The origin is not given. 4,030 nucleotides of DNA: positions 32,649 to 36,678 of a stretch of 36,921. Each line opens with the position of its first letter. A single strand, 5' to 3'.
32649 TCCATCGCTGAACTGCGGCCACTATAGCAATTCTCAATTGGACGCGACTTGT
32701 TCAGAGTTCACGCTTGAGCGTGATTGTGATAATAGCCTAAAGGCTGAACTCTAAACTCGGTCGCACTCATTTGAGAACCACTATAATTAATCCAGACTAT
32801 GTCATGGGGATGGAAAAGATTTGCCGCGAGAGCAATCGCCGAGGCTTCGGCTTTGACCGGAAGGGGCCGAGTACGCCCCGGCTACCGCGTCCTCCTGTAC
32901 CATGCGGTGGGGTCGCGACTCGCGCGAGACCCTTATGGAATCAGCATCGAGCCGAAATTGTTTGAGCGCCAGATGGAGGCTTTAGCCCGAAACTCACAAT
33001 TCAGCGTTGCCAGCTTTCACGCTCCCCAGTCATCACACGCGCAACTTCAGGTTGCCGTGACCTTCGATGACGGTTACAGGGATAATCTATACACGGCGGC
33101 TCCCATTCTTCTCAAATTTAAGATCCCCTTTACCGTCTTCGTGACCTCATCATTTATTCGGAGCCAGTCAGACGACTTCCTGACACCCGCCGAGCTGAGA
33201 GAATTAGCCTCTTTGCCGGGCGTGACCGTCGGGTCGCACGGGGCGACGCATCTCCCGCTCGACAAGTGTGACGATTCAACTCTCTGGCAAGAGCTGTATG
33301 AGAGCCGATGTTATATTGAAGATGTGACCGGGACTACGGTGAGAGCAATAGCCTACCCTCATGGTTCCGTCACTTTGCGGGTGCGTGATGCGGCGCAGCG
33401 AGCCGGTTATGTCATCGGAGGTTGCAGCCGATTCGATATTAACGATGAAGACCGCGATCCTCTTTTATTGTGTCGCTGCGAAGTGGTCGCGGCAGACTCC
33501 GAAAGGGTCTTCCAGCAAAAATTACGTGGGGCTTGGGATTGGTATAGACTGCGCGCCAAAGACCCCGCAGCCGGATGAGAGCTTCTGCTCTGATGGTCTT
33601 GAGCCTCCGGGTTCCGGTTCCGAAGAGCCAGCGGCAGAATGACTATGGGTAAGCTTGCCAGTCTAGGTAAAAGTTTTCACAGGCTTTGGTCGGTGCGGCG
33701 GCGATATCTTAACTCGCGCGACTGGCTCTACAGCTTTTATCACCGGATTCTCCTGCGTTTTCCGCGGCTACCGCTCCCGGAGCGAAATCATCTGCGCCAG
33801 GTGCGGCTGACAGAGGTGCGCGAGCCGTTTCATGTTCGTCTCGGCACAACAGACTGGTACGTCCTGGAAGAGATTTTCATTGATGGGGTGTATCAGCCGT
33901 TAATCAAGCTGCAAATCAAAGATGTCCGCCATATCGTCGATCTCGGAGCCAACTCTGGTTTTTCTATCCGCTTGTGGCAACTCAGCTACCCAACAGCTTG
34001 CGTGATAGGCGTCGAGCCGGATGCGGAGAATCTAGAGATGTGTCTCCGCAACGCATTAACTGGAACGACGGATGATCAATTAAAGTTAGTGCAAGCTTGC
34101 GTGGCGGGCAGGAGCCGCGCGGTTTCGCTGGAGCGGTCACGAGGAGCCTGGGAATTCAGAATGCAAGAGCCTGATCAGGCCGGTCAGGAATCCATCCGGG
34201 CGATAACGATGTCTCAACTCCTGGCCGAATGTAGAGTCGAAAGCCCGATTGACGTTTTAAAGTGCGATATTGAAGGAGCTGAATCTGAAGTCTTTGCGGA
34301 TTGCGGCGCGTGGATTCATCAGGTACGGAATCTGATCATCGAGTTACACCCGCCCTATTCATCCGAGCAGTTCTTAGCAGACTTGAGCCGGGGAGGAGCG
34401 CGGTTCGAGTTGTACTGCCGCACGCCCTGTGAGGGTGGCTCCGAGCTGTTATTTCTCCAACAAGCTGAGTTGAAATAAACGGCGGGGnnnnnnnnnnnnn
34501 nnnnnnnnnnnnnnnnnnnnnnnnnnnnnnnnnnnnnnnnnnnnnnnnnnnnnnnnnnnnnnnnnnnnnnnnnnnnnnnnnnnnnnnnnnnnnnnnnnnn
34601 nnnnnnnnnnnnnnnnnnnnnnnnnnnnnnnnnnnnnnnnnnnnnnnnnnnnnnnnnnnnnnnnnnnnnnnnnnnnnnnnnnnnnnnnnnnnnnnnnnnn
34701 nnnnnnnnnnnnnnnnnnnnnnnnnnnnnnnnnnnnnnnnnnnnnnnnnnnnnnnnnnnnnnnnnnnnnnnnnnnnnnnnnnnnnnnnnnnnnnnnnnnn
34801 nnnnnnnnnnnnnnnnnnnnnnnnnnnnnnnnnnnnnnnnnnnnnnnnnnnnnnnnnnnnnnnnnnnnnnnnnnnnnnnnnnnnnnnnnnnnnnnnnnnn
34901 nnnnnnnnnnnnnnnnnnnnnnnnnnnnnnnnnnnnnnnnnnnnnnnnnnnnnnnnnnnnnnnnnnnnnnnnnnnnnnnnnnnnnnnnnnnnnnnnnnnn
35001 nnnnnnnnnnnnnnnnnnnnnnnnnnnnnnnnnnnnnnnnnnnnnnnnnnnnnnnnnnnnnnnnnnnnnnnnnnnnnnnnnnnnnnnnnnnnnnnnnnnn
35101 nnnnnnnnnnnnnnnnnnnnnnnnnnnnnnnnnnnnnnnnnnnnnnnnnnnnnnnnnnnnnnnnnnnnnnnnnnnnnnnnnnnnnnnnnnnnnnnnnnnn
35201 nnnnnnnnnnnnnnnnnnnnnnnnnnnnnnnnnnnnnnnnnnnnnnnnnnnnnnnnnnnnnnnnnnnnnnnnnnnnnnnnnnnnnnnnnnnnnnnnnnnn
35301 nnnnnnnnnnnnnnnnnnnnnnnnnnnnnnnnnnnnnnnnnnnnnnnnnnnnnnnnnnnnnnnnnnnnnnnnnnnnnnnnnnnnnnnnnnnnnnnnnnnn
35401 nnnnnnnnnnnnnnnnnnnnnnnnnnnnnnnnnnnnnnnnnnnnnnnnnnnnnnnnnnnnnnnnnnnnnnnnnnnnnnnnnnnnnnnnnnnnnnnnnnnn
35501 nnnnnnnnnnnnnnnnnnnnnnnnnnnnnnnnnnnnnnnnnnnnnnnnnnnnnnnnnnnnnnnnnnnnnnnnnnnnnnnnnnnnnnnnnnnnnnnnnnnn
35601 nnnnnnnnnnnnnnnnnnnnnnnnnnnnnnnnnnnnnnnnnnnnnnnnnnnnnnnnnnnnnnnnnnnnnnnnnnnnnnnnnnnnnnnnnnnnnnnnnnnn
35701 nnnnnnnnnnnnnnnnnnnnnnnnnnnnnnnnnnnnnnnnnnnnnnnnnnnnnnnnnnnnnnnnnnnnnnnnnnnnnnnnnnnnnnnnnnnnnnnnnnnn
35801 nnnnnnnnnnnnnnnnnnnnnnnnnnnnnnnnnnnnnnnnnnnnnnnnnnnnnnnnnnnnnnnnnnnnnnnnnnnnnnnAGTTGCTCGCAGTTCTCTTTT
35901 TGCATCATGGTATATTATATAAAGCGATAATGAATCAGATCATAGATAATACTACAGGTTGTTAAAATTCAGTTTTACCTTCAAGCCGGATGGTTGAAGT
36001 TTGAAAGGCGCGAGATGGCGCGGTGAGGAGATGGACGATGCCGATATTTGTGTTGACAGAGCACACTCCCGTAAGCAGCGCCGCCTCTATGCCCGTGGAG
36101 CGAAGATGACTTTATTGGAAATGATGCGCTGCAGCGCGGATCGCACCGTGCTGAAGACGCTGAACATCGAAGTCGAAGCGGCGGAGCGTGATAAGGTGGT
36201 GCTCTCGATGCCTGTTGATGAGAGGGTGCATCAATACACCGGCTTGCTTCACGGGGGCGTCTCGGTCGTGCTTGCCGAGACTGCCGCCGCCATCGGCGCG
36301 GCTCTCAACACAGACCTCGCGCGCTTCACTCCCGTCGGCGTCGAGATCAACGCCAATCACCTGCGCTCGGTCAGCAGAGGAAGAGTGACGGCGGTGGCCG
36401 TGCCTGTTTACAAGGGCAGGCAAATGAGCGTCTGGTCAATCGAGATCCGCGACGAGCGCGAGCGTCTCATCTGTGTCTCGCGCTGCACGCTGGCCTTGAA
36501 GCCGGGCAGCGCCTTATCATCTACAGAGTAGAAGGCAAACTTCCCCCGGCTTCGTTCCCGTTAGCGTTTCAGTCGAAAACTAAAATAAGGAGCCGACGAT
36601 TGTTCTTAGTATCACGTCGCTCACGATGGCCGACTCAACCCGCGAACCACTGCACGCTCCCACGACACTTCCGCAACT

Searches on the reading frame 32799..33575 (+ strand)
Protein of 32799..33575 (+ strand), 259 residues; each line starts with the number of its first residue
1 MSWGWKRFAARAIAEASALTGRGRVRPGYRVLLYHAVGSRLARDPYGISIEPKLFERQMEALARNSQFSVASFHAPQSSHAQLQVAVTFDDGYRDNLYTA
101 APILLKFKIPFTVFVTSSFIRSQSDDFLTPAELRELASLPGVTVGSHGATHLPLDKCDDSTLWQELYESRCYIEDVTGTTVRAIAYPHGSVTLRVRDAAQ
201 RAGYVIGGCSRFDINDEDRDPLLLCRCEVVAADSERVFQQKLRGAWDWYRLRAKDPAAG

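Call 8: search_protein_families(library=pfam, proteins=[window:32799-33575:+], max_evalue=0.001)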
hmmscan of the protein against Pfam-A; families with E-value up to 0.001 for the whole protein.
window:32799-33575:+ (259 aa): 1 family
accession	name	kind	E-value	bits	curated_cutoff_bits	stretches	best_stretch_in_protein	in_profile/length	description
PF01522.26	Polysacc_deac_1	-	2.6e-23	82.8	23.1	1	84-205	8-122/124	Polysaccharide deacetylase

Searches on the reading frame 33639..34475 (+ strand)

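Call 8: search_protein_families(library=pfam, proteins=[window:33639-34475:+], max_evalue=0.001)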
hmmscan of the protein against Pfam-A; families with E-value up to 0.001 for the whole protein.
window:33639-34475:+ (279 aa): 1 family
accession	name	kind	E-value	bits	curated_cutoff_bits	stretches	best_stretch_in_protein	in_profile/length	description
PF05050.19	Methyltransf_21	-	1.9e-09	38.3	22.7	1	101-243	1-155/173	Methyltransferase FkbM domain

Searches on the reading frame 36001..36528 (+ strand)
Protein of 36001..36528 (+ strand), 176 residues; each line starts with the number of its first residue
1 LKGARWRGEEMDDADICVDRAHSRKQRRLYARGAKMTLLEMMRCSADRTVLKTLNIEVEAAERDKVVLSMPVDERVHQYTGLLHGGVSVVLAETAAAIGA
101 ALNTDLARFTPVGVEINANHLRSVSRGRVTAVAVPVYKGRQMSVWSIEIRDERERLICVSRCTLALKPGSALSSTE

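Call 9: search_protein_families(library=pfam, proteins=[window:36001-36528:+], max_evalue=0.001)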
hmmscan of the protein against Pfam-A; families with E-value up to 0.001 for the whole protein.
window:36001-36528:+ (176 aa): 2 families
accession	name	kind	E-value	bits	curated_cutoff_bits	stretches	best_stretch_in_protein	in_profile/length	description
PF03061.28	4HBT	-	2.9e-16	60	20.6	1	81-158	2-79/79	Thioesterase superfamily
PF13622.12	4HBT_3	-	0.00047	20.8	24.3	1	82-158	10-74/83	Acyl-CoA thioesterase N-terminal domain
